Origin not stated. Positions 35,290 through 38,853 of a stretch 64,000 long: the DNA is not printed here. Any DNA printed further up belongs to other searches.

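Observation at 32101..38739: PLD-nuclease/SNF2-ATPase fusion coupled to a methyltransferase+TRD gene: a split, Type ISP/Type III-like restriction module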

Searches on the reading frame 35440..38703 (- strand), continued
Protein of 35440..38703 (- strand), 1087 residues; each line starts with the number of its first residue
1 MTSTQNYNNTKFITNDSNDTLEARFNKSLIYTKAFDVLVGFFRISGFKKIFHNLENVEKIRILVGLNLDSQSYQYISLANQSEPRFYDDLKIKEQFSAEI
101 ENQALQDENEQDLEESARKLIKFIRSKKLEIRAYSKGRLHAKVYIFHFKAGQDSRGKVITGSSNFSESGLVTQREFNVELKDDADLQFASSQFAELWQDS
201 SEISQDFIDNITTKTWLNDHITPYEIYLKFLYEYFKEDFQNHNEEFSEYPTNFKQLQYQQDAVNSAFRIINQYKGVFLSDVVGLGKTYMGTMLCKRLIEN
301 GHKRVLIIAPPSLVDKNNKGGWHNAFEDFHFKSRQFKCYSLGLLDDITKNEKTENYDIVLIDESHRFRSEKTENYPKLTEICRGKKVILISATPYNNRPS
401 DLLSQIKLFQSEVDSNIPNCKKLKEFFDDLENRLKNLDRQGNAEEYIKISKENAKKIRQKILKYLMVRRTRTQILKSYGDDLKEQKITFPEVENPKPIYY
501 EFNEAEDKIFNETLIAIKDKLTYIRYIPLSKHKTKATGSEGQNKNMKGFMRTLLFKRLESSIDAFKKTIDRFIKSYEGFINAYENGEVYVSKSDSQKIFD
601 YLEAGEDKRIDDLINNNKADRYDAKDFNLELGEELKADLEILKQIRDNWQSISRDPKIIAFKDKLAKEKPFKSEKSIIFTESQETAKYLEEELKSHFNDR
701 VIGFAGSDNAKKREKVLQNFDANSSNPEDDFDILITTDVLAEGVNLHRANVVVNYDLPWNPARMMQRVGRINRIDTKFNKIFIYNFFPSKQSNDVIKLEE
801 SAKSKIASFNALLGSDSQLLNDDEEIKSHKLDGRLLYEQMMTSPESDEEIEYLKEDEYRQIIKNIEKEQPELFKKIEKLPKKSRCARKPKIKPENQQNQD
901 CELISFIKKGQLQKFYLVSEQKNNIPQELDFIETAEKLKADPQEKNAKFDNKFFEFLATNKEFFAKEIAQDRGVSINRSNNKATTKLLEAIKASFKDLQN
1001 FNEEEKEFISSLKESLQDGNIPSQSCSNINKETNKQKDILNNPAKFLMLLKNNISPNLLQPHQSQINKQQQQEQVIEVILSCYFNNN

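Call 73: fold_search(model_id=the predicted structure, library=pdb)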
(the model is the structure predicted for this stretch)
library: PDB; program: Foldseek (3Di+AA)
matches with E <= 10: 1404; with E <= 0.001: 470
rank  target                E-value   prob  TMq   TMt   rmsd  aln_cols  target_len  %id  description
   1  7clg_B                2.0e-15  1.00  0.20  0.26  30.5       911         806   13  Crystal structure of the ATP-dependent restriction endonuclease SauUSI (released 2021-01-20)
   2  8spg                  2.4e-15  1.00  0.27  0.34  21.4      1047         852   12  Crystal structure of N-terminally truncated Escherichia coli RapA in complex with MgADP (released 2024-07-03)
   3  6bog_A                9.5e-15  1.00  0.26  0.29  22.8      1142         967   12  Crystal structure of RapA, a Swi2/Snf2 protein that recycles RNA polymerase during transcription (released 2017-12-13)
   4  8so8                  1.8e-14  1.00  0.29  0.36  21.9      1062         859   12  Crystal structure of an N-terminally truncated variant of Escherichia coli RapA (released 2024-07-03)
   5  7oo3_b                4.9e-14  1.00  0.31  0.59  10.8       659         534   13  Pol II-CSB-CSA-DDB1-UVSSA (Structure1) (released 2021-10-06)
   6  7oop_b                7.5e-14  1.00  0.33  0.63   9.7       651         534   14  Pol II-CSB-CSA-DDB1-UVSSA-PAF-SPT6 (Structure 3) (released 2021-10-06)
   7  7clg_A                1.0e-13  1.00  0.21  0.26  31.3       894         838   13  Crystal structure of the ATP-dependent restriction endonuclease SauUSI (released 2021-01-20)
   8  9hwg_b                1.4e-13  1.00  0.32  0.61  11.0       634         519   13  Structure of the transcribing Pol II-TCR-RECQL5 complex (released 2025-07-16)
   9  9jao_C                2.6e-13  1.00  0.30  0.50   9.8       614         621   15  The structure of SMARCAD1 bound to the hexasome in the presence of ADP-BeFx (released 2025-04-30)
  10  6ryr_W                5.4e-13  1.00  0.29  0.43  12.4       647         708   15  Nucleosome-CHD4 complex structure (single CHD4 copy) (released 2020-07-15)
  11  7oob_b                5.7e-13  1.00  0.31  0.61  11.7       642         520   14  Pol II-CSB-CSA-DDB1-UVSSA-ADPBeF3 (Structure2) (released 2021-10-13)
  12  8t0l_F                7.6e-13  1.00  0.29  0.33  18.8      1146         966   11  E. coli Sw2/Snf2 ATPase RapA bound to both ADP-AlF3 and reconstituted E. coli RNA polymerase post-termination complex  (released 2025-04-02)
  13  9t4v_K                2.0e-12  1.00  0.19  0.23  17.8       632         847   14  Activation intermediate of ALC1/CHD1L bound to a PARylated nucleosome (released 2025-11-19)
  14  1z3i                  2.1e-12  1.00  0.30  0.47  11.1       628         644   15  Structure of the SWI2/SNF2 chromatin remodeling domain of eukaryotic Rad54 (released 2005-04-05)
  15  8qyv_M                2.1e-12  1.00  0.30  0.44  32.7       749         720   14  SWR1-hexasome complex (released 2024-10-02)
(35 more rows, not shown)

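Call 81: search_dna_similar(query=L088:10284-11363:+, collection=plasmids, mode=protein, max_evalue=1e-8, max_rows=40)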
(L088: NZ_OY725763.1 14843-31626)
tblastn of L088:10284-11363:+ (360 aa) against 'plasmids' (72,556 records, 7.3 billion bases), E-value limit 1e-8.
Records with a match: 2; places in all: 2; records where one place covers at least 80% of the query: 1.
Best place of each record, by identity: >=99% 1; <60% 1.
By first word of the organism name: Parabacteroides 1; Planktothrix 1.
By predicted mobility (MOB-suite, as given by PLSDB): non-mobilizable 2.
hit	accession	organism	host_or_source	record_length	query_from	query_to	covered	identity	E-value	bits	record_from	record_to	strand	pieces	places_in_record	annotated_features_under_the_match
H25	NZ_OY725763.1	Parabacteroides distasonis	-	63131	1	360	100%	100.0%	0e+0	738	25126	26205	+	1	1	N-6 DNA methylase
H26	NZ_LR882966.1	Planktothrix agardhii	-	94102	164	360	55%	43.5%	4e-33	137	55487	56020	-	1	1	hypothetical protein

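Call 88: search_protein_families(library=padloc, proteins=[L026:4746-5345:+, L088:10284-10883:+], max_evalue=0.01)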
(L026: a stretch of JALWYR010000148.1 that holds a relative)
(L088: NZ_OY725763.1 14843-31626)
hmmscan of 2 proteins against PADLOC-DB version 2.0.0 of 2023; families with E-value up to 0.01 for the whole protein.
L026:4746-5345:+ (200 aa): 1 family
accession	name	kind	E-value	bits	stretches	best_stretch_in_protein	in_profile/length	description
PDLC03596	REase_MTase_IIG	-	1.8e-55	186.6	1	3-199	3-207/1148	Type IIG restriction enzyme-methyltransferase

L088:10284-10883:+ (200 aa): 0 families

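Call 92: search_protein_families(library=pfam, proteins=[L023:18925-19974:+, L023:18049-18798:-, L034:17765-18421:+, L034:16841-17662:-, L082:4584-5849:+], max_evalue=0.01)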
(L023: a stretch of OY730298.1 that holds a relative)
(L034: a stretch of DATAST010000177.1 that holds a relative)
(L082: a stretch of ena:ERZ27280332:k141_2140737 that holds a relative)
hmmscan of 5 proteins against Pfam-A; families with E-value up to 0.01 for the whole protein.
L023:18925-19974:+ (349 aa): 1 family
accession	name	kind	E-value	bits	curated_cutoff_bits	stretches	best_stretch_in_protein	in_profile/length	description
PF00589.27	Phage_integrase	-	1.2e-13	51.7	27.1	1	174-338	21-170/172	Phage integrase family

L023:18049-18798:- (249 aa): 1 family
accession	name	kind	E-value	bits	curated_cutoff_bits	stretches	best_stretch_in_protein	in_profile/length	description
PF12950.13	TaqI_C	-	3e-14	53.7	26.5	1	12-168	1-112/118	TaqI-like C-terminal specificity domain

L034:17765-18421:+ (218 aa): 4 families
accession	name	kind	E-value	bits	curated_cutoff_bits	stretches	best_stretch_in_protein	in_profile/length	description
PF00239.26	Resolvase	-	1.3e-33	116.6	23.3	1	3-143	2-144/145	Resolvase, N terminal domain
PF13384.12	HTH_23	-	0.00031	20.9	24.6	1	165-195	10-40/50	Homeodomain-like domain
PF01381.28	HTH_3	-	0.0061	17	23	0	167-196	5-33/55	Helix-turn-helix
PF02954.25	HTH_8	-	0.0099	16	22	0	168-191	14-37/42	Bacterial regulatory protein, Fis family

L034:16841-17662:- (273 aa): 1 family
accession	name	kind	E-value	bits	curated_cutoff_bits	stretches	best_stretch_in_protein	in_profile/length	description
PF12950.13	TaqI_C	-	5.4e-11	43.2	26.5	1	67-217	2-115/118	TaqI-like C-terminal specificity domain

L082:4584-5849:+ (421 aa): 2 families
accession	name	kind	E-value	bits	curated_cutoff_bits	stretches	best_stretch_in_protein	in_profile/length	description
PF09903.14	DUF2130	-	5.5e-85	285.2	26.7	1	152-408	4-255/255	Uncharacterized protein conserved in bacteria (DUF2130)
PF13717.11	Zn_ribbon_4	-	0.0045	17.3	30.3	0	4-18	3-17/36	zinc-ribbon domain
